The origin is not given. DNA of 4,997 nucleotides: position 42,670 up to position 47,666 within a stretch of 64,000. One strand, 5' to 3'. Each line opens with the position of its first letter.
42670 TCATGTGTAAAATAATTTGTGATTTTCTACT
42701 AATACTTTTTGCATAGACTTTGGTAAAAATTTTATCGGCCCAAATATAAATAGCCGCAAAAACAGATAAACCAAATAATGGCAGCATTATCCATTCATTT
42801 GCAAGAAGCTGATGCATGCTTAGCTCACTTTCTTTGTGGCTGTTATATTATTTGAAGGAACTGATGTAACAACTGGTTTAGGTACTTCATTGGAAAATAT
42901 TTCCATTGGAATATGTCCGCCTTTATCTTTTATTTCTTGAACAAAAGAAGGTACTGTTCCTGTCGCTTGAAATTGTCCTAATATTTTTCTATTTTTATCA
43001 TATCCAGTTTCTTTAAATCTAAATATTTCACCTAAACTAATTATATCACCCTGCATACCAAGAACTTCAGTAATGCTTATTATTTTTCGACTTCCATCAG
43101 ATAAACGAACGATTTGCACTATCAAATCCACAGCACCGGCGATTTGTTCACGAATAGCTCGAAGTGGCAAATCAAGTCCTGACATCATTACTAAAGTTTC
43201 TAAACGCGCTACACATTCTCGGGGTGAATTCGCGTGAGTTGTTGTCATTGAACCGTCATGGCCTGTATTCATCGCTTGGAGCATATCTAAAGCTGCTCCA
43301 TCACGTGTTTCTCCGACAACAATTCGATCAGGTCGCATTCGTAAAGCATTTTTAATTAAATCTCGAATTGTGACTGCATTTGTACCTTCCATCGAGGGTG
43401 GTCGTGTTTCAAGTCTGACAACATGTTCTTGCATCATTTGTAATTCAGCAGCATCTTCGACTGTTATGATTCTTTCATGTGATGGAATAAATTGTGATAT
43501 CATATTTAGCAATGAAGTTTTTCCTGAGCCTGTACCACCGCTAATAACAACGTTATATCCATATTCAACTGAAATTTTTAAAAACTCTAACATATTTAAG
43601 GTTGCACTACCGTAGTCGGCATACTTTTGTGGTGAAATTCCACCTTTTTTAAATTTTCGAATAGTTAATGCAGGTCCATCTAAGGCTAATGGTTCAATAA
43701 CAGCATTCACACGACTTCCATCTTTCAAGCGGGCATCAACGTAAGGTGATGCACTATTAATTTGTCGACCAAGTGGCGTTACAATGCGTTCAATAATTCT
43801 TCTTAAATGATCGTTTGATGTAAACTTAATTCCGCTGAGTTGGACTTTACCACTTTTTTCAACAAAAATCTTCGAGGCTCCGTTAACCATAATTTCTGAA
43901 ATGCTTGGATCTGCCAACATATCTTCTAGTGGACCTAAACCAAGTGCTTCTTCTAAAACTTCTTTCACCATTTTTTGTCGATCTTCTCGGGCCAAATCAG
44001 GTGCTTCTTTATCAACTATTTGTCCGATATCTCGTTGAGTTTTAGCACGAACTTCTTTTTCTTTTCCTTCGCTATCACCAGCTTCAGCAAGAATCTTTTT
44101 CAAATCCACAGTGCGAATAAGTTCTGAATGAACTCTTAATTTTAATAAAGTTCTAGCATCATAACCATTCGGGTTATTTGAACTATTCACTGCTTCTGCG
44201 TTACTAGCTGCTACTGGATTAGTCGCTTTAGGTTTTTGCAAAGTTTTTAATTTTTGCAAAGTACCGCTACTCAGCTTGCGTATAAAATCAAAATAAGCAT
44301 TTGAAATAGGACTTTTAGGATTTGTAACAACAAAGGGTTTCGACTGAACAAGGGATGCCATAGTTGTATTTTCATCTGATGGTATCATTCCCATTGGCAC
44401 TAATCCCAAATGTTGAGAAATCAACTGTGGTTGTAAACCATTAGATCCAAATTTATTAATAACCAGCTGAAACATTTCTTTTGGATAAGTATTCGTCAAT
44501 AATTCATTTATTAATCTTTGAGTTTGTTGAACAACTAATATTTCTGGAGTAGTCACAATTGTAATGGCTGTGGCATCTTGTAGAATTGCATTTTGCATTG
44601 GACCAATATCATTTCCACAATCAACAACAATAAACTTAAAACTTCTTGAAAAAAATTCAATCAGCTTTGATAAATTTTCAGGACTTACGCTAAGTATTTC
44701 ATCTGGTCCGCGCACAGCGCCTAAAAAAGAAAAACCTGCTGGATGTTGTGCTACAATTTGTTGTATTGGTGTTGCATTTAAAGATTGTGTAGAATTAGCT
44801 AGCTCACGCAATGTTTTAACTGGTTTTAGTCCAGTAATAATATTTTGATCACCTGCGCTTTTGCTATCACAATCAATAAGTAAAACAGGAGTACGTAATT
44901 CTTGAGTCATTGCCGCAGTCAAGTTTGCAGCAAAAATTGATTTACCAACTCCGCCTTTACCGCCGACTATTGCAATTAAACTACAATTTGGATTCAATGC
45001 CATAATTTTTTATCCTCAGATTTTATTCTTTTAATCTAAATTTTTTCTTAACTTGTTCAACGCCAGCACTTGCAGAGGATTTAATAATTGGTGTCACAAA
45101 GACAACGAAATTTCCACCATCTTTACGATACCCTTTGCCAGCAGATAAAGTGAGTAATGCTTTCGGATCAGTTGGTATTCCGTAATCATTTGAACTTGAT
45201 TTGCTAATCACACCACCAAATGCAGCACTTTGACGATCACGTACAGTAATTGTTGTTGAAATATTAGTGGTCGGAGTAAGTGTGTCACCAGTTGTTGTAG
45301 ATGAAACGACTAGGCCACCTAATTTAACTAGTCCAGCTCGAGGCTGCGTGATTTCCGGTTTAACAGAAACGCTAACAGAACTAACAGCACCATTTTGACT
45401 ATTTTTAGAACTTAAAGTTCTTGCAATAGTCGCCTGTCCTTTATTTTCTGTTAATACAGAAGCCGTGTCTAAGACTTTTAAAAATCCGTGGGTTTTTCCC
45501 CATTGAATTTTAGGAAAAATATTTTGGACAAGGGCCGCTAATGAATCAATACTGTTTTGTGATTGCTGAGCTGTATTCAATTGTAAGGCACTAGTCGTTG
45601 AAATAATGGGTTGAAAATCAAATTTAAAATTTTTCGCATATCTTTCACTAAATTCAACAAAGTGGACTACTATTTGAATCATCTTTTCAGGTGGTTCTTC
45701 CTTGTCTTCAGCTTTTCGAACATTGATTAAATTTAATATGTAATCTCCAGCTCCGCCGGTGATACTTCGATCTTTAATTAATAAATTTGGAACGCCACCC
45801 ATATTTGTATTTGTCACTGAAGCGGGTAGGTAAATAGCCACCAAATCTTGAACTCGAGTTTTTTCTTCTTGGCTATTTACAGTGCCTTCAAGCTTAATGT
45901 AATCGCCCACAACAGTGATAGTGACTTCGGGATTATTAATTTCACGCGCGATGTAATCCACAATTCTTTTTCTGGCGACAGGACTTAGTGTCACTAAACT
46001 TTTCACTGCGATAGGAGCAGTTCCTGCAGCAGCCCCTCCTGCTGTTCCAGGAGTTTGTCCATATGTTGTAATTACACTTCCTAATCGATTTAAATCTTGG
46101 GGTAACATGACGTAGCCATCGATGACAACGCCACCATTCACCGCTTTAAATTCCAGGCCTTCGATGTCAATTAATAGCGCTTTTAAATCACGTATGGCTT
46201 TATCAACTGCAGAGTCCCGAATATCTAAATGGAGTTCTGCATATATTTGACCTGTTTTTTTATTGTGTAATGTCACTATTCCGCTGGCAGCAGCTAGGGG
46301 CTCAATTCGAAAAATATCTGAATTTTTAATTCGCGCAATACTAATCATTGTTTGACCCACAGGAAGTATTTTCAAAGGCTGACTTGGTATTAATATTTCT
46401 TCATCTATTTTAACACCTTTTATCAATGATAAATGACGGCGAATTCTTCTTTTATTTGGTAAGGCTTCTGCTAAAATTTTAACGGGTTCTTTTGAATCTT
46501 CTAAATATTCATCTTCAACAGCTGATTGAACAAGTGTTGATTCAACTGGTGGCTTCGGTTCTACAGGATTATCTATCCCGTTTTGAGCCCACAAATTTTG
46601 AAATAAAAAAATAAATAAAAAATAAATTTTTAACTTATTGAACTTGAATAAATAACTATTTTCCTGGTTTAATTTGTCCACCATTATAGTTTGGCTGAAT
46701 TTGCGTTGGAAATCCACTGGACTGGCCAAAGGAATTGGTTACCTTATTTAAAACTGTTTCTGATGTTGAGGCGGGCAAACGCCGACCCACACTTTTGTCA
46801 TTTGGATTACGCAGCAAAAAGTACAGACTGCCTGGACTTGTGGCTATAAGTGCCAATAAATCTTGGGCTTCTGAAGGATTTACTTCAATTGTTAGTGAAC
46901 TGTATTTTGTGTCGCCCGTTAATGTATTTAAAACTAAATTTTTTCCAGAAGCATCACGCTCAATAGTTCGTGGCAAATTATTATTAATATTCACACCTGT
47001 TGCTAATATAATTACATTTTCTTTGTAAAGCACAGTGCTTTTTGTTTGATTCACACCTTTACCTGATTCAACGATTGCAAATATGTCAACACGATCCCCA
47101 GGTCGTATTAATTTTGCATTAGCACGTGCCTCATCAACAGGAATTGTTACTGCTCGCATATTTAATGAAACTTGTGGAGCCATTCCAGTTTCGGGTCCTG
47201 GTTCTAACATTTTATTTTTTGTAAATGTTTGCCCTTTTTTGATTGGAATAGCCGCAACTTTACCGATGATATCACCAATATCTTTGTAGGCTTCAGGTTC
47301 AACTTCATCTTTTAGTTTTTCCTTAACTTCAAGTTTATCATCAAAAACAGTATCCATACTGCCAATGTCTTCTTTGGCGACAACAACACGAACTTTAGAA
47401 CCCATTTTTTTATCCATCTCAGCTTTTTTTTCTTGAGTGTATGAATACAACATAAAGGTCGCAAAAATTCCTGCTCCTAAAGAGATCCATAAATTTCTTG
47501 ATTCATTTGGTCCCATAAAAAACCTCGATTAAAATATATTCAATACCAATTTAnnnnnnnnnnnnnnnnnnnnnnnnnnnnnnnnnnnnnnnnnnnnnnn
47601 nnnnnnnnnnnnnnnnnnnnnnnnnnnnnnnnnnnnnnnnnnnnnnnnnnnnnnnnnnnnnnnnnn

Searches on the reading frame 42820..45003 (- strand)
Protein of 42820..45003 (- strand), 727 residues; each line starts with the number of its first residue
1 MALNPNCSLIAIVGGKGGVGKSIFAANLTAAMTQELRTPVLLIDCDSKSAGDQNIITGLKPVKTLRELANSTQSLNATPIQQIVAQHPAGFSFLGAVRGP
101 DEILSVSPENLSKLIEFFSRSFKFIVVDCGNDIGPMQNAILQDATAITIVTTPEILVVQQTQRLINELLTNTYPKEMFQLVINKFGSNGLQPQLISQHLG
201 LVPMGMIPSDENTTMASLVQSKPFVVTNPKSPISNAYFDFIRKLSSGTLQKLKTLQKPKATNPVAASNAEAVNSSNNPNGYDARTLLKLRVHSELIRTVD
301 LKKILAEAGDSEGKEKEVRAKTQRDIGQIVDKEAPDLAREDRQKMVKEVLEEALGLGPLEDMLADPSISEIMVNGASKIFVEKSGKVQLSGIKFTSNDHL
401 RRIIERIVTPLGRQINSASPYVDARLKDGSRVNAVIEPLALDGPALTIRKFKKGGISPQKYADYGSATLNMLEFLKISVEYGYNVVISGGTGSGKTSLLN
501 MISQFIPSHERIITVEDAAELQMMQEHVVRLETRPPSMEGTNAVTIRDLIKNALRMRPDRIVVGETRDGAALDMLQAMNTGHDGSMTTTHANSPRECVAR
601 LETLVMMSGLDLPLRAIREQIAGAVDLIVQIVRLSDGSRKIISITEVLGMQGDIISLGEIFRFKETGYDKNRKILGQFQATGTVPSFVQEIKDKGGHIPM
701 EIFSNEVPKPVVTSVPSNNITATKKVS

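Call 52: search_protein_families(library=pfam, proteins=[window:42820-45003:-], max_evalue=0.001)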
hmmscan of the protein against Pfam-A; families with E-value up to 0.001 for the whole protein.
window:42820-45003:- (727 aa): 13 families
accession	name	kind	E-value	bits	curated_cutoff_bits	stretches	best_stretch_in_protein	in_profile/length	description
PF00437.27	T2SSE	-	1e-60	205.8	24.9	1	354-640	3-287/370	Type II/IV secretion system protein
PF01656.29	CbiA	-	5.3e-13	49.5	25.4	1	10-213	1-115/125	CobQ/CobB/MinD/ParA nucleotide binding domain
PF13614.12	AAA_31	-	1.3e-08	35.5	27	1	9-167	3-163/177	AAA domain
PF00142.24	Fer4_NifH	-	6.5e-08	32.8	25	1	13-245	5-245/271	4Fe-4S iron sulfur cluster binding proteins, NifH/frxC family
PF00005.33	ABC_tran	-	1.4e-07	32.6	25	1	475-592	4-80/137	ABC transporter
PF13401.12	AAA_22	-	5.3e-07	30.4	27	0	483-555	6-59/130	AAA domain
PF10609.15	ParA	-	1.4e-06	28.3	27.1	1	9-166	5-158/246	NUBPL iron-transfer P-loop NTPase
PF02374.21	ArsA_ATPase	-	2.3e-06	27.5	24.3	0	12-46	5-38/305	Anion-transporting ATPase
PF13191.12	AAA_16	-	4e-06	27.9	32.6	0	484-520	26-62/167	AAA ATPase domain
PF20720.3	nSTAND3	-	0.00053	20.1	27.2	0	485-522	20-58/155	Novel STAND NTPase 3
PF06414.18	Zeta_toxin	-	0.00072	19.5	22.3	0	485-515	19-49/199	Zeta toxin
PF05729.18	NACHT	-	0.00085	19.6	26.7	0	485-504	3-22/167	NACHT domain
PF07693.20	KAP_NTPase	-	0.00096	18.9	20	0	479-515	17-54/293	KAP family P-loop domain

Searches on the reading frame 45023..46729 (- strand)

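Call 52: search_protein_families(library=pfam, proteins=[window:45023-46729:-], max_evalue=0.001)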
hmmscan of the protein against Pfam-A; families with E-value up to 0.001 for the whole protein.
window:45023-46729:- (568 aa): 2 families
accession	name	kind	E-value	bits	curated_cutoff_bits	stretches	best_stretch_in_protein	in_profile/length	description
PF00263.26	Secretin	-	0.00012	22.1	27.5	1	450-519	71-135/169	Bacterial type II and III secretion system protein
PF04972.22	BON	-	0.00021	21.9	27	0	258-297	11-52/69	BON domain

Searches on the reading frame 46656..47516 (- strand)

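Call 52: search_protein_families(library=pfam, proteins=[window:46656-47516:-], max_evalue=0.001)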
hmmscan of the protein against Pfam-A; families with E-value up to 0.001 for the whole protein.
window:46656-47516:- (286 aa): 3 families
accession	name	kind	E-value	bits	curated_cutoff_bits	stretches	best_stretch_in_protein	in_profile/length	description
PF16976.10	RcpC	-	6.4e-18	65.2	28.8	1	111-236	2-114/114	Flp pilus assembly protein RcpC/CpaB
PF08666.17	SAF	-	9.3e-08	33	21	1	42-101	1-60/63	SAF domain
PF13144.11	ChapFlgA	-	0.00012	22.5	23.8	1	43-103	2-60/122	Chaperone for flagella basal body P-ring formation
